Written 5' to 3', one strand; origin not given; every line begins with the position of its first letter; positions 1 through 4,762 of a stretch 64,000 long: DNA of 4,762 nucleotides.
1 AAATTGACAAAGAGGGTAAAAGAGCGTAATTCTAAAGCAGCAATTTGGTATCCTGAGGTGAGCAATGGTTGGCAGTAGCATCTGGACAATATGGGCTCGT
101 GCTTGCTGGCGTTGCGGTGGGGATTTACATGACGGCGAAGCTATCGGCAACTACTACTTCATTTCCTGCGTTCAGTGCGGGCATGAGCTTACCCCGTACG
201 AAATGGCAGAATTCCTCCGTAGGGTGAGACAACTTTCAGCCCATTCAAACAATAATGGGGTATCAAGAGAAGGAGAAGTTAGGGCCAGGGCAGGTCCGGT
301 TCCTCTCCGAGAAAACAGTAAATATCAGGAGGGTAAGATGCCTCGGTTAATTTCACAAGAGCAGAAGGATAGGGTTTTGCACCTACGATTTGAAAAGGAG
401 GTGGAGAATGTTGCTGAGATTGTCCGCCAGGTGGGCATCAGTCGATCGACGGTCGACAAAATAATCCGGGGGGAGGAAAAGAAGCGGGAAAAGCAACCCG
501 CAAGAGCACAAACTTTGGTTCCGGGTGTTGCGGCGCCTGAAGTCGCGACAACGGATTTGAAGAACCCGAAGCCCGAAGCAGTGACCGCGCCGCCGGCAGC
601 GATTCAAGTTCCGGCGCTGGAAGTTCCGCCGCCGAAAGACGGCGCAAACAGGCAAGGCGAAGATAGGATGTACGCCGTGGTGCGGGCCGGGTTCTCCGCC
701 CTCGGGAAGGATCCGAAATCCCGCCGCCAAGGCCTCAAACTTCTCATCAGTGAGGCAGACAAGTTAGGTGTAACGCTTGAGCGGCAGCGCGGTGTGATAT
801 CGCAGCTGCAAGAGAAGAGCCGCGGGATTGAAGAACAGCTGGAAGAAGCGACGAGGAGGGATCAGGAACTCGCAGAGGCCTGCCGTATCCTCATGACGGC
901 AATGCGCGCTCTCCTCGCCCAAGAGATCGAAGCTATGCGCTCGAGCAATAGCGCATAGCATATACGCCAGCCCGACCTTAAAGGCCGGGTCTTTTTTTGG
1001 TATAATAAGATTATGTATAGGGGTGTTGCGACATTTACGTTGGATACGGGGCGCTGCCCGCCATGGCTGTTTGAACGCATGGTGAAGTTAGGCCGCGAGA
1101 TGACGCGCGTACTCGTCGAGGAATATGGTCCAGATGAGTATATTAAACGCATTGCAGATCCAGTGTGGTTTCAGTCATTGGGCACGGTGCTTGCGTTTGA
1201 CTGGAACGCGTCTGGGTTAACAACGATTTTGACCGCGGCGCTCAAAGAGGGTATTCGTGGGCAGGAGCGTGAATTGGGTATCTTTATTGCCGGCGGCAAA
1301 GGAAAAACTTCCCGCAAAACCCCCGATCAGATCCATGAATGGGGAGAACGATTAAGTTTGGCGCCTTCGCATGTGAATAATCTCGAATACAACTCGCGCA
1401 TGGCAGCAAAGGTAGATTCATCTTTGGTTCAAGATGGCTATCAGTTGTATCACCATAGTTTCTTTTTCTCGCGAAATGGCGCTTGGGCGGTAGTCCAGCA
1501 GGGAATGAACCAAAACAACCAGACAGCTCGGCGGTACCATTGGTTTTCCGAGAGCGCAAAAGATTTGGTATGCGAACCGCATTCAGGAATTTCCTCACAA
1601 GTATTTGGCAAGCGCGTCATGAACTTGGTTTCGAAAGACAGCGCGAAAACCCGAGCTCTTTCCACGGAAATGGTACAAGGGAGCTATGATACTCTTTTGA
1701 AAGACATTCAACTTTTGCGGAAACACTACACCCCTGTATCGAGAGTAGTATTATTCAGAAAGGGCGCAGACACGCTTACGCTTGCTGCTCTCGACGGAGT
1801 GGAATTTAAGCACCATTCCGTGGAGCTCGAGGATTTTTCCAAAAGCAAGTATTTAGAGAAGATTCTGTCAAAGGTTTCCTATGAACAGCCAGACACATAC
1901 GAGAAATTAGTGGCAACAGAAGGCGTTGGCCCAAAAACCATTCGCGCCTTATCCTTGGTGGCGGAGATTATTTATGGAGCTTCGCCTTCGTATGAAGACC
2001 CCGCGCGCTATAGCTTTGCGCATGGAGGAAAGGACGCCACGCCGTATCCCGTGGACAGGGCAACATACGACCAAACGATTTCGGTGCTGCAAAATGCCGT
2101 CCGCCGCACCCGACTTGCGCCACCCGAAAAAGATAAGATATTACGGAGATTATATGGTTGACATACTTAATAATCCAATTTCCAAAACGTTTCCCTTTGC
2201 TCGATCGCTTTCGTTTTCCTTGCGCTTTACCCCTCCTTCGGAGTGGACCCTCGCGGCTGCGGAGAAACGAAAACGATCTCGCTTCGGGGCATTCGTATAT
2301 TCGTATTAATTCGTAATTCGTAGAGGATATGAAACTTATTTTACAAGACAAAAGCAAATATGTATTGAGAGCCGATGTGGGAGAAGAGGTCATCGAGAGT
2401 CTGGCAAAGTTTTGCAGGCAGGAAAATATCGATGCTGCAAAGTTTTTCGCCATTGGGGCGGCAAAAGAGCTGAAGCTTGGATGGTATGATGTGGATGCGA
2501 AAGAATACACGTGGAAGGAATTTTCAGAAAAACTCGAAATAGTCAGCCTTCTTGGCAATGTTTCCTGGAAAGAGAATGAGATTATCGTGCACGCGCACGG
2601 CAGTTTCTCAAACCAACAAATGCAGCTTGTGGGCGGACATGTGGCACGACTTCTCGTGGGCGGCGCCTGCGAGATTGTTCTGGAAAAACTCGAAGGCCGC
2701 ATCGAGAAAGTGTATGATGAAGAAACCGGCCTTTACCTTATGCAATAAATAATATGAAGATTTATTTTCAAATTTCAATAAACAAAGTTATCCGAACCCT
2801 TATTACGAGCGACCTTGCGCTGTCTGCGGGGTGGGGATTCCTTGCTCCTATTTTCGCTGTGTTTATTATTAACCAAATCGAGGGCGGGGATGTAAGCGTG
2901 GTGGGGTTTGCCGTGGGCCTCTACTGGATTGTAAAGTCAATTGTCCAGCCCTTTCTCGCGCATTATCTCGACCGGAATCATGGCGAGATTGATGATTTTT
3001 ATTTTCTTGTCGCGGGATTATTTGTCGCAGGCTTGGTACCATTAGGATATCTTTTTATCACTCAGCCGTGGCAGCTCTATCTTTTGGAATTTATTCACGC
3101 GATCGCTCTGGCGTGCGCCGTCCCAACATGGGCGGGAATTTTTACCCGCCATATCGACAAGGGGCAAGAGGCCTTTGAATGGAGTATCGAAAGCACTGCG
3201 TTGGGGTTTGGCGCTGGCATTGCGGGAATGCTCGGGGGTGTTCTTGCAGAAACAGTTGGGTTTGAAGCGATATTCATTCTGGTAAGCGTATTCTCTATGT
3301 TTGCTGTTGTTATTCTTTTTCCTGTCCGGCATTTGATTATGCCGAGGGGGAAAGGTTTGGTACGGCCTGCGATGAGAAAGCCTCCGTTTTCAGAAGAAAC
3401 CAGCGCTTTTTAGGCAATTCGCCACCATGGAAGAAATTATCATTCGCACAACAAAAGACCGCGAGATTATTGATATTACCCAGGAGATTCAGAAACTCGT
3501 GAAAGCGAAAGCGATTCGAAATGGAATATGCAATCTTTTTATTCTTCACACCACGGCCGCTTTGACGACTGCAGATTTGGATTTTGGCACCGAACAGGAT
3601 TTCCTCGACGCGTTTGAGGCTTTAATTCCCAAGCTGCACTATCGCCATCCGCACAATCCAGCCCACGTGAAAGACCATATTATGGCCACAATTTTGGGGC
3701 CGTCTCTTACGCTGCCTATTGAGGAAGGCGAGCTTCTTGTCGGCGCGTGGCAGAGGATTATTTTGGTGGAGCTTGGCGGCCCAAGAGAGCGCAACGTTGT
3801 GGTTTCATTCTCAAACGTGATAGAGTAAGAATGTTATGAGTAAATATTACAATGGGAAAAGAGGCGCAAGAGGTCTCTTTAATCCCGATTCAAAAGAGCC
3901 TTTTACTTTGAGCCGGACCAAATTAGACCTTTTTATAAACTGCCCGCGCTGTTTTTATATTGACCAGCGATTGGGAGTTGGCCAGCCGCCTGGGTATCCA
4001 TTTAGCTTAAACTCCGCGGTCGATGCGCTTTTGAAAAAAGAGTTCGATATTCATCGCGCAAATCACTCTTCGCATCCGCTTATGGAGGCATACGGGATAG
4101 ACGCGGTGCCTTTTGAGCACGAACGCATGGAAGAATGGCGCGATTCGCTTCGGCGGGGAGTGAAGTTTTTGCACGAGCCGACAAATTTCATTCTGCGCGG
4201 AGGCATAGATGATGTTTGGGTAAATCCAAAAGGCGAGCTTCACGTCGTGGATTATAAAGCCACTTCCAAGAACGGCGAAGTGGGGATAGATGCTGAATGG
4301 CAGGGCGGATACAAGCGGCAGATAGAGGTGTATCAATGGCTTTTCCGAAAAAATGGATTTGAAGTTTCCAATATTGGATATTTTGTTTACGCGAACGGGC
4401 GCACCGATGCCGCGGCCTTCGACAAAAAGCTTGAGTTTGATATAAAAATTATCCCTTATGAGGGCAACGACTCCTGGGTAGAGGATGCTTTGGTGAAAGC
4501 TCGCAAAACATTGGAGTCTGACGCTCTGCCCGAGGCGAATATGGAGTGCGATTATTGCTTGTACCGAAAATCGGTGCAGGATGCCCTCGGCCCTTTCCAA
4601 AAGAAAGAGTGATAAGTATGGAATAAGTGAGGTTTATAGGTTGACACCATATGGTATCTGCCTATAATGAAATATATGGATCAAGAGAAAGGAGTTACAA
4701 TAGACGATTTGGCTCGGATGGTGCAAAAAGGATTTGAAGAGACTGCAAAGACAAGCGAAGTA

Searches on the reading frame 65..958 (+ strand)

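Call 54: search_protein_families(library=pfam, proteins=[window:65-958:+], max_evalue=0.0001)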
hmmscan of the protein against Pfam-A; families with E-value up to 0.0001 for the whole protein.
window:65-958:+ (297 aa): 0 families

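Call 81: search_protein_families(library=pfam, proteins=[window:65-958:+], max_evalue=0.01)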
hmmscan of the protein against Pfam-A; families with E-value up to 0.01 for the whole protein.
window:65-958:+ (297 aa): 4 families
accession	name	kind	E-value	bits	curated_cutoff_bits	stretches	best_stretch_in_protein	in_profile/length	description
PF13384.12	HTH_23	-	0.00079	19.6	24.6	1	103-135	7-39/50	Homeodomain-like domain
PF13518.12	HTH_28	-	0.0011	19.4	25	1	114-140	13-39/52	Helix-turn-helix domain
PF02796.21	HTH_7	-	0.0014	19.1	23.8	1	93-133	3-41/45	Helix-turn-helix domain of resolvase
PF11221.13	Med21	-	0.0036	18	37.3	1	173-280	43-142/144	Subunit 21 of Mediator complex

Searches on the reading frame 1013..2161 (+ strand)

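Call 54: search_protein_families(library=pfam, proteins=[window:1013-2161:+], max_evalue=0.0001)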
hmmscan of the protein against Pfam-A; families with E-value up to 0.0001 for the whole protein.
window:1013-2161:+ (382 aa): 1 family
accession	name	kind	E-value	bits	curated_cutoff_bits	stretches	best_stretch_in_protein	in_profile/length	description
PF05559.16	DUF763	-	3.7e-124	414.5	35.5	1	4-347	1-319/319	Protein of unknown function (DUF763)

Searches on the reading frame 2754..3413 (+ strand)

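Call 54: search_protein_families(library=pfam, proteins=[window:2754-3413:+], max_evalue=0.0001)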
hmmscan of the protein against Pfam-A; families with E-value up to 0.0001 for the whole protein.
window:2754-3413:+ (219 aa): 1 family
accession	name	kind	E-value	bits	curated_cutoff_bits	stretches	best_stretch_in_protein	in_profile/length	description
PF07690.21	MFS_1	-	3.1e-19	69.6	33.4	1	23-193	8-176/347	Major Facilitator Superfamily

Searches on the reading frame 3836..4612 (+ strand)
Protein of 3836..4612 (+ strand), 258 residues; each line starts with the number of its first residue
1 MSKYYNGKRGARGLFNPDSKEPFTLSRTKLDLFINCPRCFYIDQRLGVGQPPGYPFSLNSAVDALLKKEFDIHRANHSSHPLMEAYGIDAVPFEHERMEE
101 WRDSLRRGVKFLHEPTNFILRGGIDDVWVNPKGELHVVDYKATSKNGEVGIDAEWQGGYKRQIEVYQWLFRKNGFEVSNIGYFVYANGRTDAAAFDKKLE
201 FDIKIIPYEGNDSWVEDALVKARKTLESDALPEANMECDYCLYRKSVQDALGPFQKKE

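Call 54: search_protein_families(library=pfam, proteins=[window:3836-4612:+], max_evalue=0.0001)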
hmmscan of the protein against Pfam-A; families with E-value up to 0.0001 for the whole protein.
window:3836-4612:+ (258 aa): 1 family
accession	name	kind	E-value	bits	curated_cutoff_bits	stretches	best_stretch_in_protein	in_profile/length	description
PF12705.13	PDDEXK_1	-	4e-13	50.3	22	1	24-245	1-244/247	PD-(D/E)XK nuclease superfamily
